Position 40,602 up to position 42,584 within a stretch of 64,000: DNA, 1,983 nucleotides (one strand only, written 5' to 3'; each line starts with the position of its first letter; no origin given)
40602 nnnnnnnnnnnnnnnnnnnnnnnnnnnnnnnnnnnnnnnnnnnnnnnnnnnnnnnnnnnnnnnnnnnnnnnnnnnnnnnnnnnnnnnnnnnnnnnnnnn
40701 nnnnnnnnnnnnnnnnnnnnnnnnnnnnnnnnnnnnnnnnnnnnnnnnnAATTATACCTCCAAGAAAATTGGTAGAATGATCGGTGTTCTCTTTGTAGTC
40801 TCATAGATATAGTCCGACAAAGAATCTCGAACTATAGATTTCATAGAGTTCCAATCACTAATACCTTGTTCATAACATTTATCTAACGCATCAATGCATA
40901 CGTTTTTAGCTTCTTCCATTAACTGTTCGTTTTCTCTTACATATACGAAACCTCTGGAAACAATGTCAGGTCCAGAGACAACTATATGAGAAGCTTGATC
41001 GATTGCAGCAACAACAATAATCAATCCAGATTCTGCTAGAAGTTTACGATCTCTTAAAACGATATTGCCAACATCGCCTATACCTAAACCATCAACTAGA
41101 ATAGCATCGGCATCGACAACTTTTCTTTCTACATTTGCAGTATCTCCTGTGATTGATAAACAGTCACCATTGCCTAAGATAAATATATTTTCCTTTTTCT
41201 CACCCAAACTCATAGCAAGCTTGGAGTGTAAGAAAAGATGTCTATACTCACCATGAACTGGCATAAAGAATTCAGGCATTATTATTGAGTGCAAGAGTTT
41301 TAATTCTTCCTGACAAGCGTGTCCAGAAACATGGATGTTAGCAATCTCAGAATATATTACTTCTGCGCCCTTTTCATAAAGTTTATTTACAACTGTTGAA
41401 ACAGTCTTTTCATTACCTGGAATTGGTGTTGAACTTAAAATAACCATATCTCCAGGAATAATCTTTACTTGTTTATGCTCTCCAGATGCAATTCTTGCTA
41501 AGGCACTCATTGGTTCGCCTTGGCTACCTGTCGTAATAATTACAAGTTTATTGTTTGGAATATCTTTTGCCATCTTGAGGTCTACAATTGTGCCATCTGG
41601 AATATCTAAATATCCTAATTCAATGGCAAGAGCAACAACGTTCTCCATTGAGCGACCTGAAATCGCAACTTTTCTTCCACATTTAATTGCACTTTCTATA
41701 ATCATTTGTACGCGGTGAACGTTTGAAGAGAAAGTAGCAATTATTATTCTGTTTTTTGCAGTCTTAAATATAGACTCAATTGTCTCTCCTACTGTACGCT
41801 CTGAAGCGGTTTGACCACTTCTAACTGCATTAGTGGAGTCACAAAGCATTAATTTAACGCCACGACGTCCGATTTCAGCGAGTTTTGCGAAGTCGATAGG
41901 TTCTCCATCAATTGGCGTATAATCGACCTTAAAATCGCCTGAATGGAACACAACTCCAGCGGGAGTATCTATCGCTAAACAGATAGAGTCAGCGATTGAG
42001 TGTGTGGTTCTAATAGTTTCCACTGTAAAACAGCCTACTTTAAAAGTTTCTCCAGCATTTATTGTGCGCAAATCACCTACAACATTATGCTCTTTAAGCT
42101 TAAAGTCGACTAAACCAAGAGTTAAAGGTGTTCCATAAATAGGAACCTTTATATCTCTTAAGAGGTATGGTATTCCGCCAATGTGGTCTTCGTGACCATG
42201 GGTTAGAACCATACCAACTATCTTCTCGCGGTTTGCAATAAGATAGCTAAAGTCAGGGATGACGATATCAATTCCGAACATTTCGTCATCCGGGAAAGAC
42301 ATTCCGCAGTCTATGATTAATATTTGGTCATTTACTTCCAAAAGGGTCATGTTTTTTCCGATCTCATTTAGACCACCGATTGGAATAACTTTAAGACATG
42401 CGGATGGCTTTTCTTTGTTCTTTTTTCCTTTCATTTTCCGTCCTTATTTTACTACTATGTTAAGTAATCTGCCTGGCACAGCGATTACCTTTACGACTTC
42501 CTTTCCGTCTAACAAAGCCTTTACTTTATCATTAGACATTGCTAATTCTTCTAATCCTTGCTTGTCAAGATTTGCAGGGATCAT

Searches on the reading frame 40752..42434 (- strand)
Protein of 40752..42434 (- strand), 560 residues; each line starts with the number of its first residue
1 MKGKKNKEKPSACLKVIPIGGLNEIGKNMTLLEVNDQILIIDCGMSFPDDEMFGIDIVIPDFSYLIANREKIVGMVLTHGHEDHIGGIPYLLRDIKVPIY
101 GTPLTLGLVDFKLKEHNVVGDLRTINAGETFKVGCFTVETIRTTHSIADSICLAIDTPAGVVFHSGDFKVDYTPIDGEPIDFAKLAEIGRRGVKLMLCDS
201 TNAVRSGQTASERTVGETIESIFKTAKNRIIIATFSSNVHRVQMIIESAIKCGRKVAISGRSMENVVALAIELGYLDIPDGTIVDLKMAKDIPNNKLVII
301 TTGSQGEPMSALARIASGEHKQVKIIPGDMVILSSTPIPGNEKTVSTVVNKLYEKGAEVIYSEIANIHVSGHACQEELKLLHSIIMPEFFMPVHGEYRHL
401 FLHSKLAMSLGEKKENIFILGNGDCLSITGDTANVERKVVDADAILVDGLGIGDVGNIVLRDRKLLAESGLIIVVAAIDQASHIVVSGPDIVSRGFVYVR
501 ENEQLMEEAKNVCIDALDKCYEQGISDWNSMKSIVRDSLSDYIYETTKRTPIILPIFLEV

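Call 3: search_protein_families(library=pfam, proteins=[window:40752-42434:-], max_evalue=0.1)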
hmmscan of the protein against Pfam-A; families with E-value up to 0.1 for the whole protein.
window:40752-42434:- (560 aa): 5 families
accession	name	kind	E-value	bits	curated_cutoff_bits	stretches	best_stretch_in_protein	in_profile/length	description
PF22505.1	RNase_J_b_CASP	-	5.4e-53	178.5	27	1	227-352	1-126/126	Ribonuclease J, beta-CASP domain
PF17770.6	RNase_J_C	-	7.1e-33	114.1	23.8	1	459-560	1-102/102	Ribonuclease J C-terminal domain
PF00753.33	Lactamase_B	-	6.3e-12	46.3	22.7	1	27-168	6-150/196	Metallo-beta-lactamase superfamily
PF12706.13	Lactamase_B_2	-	1.8e-09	38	27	1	67-169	26-144/200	Beta-lactamase superfamily domain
PF07521.17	RMMBL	-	2.7e-08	34.1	21.6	1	362-407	6-52/63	Zn-dependent metallo-hydrolase RNA specificity domain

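Call 25: find_related_loci(query=window:40752-42434:-, collection=genome_contigs, flank=7000)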
Query window:40752-42434:- (560 aa) in genome_contigs; peptide patterns used: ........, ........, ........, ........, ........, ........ (x = any residue, [..] = any of these).
54 stretches matched a pattern; 4 encode a relative of the query (tblastn E <= 1e-3); 4 distinct loci.
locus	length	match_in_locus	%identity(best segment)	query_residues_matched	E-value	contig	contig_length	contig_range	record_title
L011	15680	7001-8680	76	1-560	0e+0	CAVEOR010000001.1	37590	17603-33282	Anaerovoracaceae bacterium isolate H07646-L1_cleanbin_000049 genome assembly, contig: Spades_H07646-L1_contig_461, whole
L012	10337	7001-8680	76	1-560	0e+0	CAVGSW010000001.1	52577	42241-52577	Flexilinea sp. isolate H07613-L1_cleanbin_000027 genome assembly, contig: Spades_H07613-L1_contig_171, whole genome shot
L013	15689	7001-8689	53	4-560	0e+0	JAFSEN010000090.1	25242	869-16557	MAG: Oscillospiraceae bacterium isolate RGIG3070 Goat_Rectum-5__c552131, whole genome shotgun sequence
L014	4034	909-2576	48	7-560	0e+0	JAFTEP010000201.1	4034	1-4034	MAG: Clostridia bacterium isolate RGIG3748 Goat_Rumen.Co__c1704414, whole genome shotgun sequence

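Call 85: find_related_loci(query=window:40752-42434:-, collection=metagenome_contigs, flank=4000)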
Query window:40752-42434:- (560 aa) in metagenome_contigs; peptide patterns used: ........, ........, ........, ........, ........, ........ (x = any residue, [..] = any of these).
86 stretches matched a pattern; 2 encode a relative of the query (tblastn E <= 1e-3); 2 distinct loci.
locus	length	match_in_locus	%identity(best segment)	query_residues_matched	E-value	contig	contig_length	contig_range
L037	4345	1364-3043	76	1-560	0e+0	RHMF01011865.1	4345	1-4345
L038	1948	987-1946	79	1-320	0e+0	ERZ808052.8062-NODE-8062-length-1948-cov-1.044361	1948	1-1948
